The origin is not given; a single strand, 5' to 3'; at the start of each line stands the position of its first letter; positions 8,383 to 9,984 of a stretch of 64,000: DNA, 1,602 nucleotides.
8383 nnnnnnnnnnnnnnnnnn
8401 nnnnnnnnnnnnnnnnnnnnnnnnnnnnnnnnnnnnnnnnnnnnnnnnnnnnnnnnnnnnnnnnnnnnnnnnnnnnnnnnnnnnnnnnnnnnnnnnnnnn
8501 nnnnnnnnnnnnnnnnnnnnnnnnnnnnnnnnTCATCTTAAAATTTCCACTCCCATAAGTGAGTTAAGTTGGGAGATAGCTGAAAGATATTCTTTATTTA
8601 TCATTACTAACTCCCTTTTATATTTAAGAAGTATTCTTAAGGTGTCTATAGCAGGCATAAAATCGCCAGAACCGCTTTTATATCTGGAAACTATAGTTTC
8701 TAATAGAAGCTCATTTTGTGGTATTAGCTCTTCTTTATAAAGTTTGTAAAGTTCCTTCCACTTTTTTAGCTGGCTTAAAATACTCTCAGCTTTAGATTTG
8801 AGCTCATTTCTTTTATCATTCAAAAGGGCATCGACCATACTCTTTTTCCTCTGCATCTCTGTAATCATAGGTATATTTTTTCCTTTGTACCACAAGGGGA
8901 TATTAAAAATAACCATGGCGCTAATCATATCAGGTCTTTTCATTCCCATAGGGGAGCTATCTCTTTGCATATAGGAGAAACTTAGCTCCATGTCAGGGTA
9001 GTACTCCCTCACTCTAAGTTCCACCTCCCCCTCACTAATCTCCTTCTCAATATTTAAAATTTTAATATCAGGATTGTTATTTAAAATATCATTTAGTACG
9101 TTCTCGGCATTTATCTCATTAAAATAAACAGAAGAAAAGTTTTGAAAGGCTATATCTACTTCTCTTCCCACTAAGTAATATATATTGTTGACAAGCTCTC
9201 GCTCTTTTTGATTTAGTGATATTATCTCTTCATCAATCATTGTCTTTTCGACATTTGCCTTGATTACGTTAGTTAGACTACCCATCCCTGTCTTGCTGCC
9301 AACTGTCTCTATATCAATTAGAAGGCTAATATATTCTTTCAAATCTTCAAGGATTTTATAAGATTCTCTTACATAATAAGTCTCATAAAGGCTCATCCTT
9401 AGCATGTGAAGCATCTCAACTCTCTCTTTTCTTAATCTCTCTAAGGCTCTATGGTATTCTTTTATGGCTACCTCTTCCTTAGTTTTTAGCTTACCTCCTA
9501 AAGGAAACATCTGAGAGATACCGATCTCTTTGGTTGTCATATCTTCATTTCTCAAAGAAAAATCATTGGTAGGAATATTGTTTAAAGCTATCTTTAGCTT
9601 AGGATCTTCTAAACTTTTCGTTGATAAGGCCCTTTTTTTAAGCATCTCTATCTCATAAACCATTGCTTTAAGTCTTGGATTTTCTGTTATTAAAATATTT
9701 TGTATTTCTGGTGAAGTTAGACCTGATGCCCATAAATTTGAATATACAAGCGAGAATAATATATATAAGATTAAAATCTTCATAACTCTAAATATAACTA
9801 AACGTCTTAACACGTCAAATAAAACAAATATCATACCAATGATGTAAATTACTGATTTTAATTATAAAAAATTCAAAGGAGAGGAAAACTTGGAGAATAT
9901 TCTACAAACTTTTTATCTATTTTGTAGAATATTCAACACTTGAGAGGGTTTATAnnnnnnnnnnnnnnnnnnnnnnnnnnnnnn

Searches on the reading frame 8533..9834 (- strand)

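Call 63: search_protein_families(library=pfam, proteins=[window:8533-9834:-], max_evalue=0.00001)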
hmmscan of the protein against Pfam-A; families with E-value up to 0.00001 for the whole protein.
window:8533-9834:- (433 aa): 1 family
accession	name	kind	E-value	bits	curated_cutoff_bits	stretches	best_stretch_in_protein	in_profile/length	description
PF02321.23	OEP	-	2.5e-33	115.9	22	2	245-428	3-187/187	Outer membrane efflux protein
